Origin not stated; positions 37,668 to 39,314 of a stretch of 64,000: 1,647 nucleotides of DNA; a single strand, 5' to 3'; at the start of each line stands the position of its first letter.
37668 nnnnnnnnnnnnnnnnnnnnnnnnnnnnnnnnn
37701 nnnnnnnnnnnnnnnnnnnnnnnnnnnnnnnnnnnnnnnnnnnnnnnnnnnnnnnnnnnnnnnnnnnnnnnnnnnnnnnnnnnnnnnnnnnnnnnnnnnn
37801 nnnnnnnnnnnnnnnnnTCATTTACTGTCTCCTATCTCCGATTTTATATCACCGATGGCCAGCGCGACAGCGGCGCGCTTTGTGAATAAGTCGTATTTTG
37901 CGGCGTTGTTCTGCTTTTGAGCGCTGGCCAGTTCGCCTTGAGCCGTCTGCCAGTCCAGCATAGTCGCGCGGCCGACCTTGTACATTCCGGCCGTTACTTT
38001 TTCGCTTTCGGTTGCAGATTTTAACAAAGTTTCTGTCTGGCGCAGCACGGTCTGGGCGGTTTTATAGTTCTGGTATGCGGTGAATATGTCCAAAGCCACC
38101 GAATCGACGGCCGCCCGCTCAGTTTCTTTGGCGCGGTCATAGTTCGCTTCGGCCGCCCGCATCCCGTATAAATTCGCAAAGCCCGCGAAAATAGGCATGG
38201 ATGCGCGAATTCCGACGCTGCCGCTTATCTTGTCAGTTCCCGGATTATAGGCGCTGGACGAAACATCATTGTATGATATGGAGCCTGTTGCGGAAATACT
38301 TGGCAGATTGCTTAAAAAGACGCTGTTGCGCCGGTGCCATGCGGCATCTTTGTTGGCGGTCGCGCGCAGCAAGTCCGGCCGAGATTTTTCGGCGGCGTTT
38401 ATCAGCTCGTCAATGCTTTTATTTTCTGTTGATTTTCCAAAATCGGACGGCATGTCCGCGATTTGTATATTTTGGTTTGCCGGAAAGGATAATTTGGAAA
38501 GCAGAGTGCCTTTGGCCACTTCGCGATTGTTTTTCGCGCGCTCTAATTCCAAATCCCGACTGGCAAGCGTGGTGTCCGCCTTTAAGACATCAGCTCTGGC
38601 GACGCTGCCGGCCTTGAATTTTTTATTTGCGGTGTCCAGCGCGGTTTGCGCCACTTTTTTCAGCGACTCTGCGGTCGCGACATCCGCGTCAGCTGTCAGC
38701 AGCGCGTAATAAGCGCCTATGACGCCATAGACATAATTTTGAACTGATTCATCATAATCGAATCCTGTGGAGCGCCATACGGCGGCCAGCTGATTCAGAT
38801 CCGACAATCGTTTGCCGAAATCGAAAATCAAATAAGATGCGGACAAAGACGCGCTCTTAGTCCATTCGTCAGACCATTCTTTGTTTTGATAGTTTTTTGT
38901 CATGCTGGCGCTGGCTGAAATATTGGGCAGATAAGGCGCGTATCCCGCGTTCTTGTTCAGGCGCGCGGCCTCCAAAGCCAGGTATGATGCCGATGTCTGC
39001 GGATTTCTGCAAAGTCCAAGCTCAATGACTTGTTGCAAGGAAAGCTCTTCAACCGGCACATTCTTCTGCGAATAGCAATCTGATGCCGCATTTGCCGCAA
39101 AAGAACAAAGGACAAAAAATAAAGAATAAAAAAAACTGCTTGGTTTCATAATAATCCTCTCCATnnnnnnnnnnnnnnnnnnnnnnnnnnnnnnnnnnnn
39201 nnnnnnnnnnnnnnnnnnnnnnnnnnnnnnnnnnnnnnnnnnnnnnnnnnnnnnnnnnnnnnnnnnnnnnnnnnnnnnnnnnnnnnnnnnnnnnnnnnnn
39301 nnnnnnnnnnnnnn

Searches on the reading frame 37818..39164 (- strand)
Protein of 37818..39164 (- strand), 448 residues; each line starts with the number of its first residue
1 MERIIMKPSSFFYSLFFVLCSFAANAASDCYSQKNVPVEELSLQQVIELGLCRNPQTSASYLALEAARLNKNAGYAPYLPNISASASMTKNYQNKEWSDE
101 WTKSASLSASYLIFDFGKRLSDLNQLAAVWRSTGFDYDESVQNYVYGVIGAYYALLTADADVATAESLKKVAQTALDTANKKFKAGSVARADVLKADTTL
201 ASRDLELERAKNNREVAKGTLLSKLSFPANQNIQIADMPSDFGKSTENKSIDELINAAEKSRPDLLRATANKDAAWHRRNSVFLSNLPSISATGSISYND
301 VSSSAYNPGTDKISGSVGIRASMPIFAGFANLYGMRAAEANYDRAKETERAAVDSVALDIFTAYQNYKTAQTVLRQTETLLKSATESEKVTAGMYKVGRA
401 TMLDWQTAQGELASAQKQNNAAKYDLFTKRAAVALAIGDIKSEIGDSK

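Call 6: search_protein_families(library=pfam, proteins=[window:37818-39164:-], max_evalue=0.01)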
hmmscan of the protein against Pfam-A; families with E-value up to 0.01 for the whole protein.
window:37818-39164:- (448 aa): 1 family
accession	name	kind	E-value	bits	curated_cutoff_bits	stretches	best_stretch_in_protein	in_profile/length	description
PF02321.23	OEP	-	3.5e-56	190.4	22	2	252-438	2-187/187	Outer membrane efflux protein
